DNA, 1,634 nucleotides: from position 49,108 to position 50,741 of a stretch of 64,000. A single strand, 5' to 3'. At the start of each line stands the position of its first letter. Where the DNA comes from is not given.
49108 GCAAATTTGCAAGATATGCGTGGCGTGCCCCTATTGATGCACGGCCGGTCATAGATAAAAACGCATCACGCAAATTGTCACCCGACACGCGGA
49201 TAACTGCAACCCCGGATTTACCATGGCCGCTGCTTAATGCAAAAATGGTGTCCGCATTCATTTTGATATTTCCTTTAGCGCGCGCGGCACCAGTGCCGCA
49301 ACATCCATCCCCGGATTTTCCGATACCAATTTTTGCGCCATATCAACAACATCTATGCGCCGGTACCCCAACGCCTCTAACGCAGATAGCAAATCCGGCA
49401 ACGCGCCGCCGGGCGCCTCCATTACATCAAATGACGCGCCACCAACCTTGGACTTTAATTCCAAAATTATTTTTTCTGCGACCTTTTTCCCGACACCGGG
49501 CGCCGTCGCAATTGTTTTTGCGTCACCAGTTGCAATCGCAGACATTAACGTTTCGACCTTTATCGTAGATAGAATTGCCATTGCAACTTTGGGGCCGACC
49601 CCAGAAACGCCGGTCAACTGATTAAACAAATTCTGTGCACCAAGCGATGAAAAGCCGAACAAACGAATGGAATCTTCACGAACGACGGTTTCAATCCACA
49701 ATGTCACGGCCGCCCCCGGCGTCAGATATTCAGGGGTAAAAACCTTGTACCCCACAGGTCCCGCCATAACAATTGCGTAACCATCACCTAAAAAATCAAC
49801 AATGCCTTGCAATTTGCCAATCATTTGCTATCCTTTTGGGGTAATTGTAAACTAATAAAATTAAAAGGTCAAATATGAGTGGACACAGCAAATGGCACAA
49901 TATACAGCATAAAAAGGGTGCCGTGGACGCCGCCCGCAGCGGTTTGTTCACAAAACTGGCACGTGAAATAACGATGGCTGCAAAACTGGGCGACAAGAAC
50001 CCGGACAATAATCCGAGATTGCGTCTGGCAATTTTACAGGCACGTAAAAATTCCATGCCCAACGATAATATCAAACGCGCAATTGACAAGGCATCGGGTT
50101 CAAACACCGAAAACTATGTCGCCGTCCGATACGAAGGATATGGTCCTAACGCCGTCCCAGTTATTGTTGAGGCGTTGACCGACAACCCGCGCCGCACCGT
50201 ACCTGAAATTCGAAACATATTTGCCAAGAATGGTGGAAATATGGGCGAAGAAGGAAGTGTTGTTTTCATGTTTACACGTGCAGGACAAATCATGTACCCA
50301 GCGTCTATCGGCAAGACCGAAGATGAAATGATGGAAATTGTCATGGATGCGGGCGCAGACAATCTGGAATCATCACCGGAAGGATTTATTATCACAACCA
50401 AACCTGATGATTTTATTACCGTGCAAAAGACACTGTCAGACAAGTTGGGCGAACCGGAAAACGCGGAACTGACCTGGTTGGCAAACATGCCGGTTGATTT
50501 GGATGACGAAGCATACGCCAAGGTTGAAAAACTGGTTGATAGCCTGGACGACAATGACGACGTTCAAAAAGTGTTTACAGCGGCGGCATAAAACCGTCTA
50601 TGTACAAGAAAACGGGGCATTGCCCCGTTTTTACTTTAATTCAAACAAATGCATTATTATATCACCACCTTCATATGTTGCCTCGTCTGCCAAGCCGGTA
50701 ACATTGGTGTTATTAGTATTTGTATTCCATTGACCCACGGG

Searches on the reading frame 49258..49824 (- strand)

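Call 7: search_protein_families(library=pfam, proteins=[window:49258-49824:-], max_evalue=0.01)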
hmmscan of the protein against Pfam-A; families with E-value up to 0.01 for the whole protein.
window:49258-49824:- (188 aa): 7 families
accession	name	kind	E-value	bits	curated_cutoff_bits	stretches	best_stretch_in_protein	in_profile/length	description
PF14520.12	HHH_5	-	2e-17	63.8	27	1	67-124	1-56/57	Helix-hairpin-helix domain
PF01330.27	RuvA_N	-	1.6e-14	54.1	23.6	1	1-57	1-61/61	RuvA N terminal domain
PF00633.29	HHH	-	2.7e-08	33.7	24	1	68-86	11-29/30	Helix-hairpin-helix motif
PF07499.19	RuvA_C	-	3.1e-08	34.4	24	1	141-187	2-47/47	RuvA, C-terminal domain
PF12826.13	HHH_2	-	0.0003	21.3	27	0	67-93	34-60/64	Helix-hairpin-helix motif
PF01367.25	5_3_exonuc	-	0.0012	19.8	40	0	69-96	19-47/97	5'-3' exonuclease, C-terminal SAM fold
PF12836.13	HHH_3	-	0.0038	17.7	27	0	100-120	11-31/65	Helix-hairpin-helix motif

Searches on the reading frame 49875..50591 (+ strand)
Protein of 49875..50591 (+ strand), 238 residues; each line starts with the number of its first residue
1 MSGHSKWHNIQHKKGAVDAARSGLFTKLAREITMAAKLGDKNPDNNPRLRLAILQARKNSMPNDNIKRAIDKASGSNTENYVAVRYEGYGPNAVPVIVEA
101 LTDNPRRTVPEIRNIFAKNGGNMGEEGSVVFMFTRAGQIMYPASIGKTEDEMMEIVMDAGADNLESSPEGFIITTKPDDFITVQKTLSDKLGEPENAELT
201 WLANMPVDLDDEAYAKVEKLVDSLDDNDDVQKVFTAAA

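Call 7: search_protein_families(library=pfam, proteins=[window:49875-50591:+], max_evalue=0.01)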
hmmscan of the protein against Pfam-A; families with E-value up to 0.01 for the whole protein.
window:49875-50591:+ (238 aa): 2 families
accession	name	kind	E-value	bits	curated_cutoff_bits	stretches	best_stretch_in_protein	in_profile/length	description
PF01709.26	Transcrip_reg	-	9.5e-53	178.6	27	1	81-235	1-158/160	TACO1/YebC second and third domain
PF20772.2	TACO1_YebC_N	-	1.6e-31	109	36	1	5-75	1-72/73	TACO1/YebC protein N-terminal domain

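Call 29: find_related_loci(query=window:49875-50591:+, collection=metagenome_contigs, flank=5000)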
Query window:49875-50591:+ (238 aa) in metagenome_contigs; peptide patterns used: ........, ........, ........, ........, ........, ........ (x = any residue, [..] = any of these).
495 stretches matched a pattern; 363 encode a relative of the query (tblastn E <= 1e-3); the best 80 are kept; 80 distinct loci.
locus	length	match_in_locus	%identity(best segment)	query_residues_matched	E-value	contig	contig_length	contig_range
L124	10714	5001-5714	95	1-238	4e-155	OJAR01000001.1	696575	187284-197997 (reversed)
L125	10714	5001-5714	95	1-238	1e-153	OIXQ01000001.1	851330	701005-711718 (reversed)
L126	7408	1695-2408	95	1-238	1e-153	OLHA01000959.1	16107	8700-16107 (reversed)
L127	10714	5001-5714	94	1-238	8e-153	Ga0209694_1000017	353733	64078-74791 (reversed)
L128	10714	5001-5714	94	1-238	1e-152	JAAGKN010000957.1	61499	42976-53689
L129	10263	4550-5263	93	1-238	4e-152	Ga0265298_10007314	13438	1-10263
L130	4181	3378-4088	93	1-237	2e-155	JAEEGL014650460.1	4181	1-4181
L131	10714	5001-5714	92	1-238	4e-151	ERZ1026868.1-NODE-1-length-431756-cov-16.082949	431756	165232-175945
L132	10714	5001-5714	92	1-238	4e-151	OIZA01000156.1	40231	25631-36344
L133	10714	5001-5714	92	1-238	6e-151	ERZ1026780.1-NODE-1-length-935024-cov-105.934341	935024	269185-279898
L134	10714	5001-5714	92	1-238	1e-150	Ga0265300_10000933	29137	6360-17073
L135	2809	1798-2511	92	1-238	1e-158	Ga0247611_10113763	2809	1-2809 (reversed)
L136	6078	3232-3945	92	1-238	5e-151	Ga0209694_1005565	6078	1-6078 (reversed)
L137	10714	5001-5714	92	1-238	5e-150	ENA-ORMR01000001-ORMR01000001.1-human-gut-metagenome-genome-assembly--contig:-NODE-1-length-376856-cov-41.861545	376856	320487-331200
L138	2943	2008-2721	92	1-238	2e-157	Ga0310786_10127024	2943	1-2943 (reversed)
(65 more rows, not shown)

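Call 40: search_protein_families(library=pfam, proteins=[L128:5771-7735:-], max_evalue=0.01)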
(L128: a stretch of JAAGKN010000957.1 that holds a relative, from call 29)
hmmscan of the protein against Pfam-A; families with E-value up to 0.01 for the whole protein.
L128:5771-7735:- (654 aa): 1 family
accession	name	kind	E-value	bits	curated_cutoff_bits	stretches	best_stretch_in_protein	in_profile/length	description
PF23091.2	TNFR_ELAPOR1_6th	-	0.0085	16.4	33.2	1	499-517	16-35/41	ELAPOR1-like, TNF receptor-like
